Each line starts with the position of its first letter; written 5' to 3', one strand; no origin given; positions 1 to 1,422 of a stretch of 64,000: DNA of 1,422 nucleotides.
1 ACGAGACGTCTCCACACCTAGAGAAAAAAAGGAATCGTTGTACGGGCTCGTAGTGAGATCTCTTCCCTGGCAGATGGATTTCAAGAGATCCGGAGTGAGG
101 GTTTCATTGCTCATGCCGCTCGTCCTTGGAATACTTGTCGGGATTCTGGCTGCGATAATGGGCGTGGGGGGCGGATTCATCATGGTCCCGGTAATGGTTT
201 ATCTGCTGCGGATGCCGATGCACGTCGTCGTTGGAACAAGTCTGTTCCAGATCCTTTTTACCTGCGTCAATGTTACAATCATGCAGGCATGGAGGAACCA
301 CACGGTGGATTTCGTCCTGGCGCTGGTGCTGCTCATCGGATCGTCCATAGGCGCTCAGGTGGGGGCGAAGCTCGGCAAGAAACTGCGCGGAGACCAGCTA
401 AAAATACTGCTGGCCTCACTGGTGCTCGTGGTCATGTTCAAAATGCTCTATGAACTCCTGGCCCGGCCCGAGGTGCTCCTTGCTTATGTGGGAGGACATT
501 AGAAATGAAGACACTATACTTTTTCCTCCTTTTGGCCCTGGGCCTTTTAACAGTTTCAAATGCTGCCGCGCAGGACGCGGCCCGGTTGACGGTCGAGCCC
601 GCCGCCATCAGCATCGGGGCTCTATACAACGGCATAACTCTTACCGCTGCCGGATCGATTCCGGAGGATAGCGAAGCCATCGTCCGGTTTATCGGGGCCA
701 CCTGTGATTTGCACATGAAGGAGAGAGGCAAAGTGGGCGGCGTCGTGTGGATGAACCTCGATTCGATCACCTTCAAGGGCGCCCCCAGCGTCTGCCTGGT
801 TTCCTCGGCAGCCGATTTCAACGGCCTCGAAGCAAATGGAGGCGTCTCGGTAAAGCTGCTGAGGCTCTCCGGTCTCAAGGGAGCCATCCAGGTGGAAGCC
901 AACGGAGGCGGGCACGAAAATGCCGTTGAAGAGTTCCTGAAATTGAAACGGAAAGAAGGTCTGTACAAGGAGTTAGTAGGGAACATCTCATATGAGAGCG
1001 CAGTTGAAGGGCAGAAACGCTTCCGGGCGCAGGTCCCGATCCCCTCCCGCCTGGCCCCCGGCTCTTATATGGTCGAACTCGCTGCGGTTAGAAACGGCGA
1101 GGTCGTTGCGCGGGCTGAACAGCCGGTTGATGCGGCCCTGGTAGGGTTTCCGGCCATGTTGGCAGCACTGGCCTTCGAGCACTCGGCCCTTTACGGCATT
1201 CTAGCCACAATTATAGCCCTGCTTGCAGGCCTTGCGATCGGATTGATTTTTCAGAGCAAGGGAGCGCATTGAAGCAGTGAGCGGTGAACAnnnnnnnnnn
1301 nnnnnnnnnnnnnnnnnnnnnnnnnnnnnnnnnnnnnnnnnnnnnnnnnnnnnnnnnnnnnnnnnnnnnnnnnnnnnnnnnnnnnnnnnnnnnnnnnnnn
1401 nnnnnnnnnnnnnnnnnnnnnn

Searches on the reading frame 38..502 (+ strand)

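Call 30: search_protein_families(library=pfam, proteins=[window:38-502:+], max_evalue=0.001)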
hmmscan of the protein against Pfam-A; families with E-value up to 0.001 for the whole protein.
window:38-502:+ (154 aa): 1 family
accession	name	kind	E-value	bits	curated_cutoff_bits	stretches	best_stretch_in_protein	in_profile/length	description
PF01925.25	TauE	-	4.2e-26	92.5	32.6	1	18-136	120-237/237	Sulfite exporter TauE/SafE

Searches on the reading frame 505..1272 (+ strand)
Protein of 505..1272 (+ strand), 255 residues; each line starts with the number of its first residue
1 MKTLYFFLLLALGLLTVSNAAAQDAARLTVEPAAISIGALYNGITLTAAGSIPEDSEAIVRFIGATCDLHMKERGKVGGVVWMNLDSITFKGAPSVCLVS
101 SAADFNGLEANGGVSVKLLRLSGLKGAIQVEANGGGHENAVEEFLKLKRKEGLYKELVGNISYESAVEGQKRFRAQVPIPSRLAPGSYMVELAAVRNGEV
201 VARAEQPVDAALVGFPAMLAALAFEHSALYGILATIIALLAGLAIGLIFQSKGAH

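Call 30: search_protein_families(library=pfam, proteins=[window:505-1272:+], max_evalue=0.001)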
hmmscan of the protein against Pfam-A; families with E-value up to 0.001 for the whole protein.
window:505-1272:+ (255 aa): 1 family
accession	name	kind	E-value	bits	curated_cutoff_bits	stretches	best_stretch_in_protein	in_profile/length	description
PF09608.15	Alph_Pro_TM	-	3.3e-37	128.9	24.5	1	31-250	7-226/227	Putative transmembrane protein (Alph_Pro_TM)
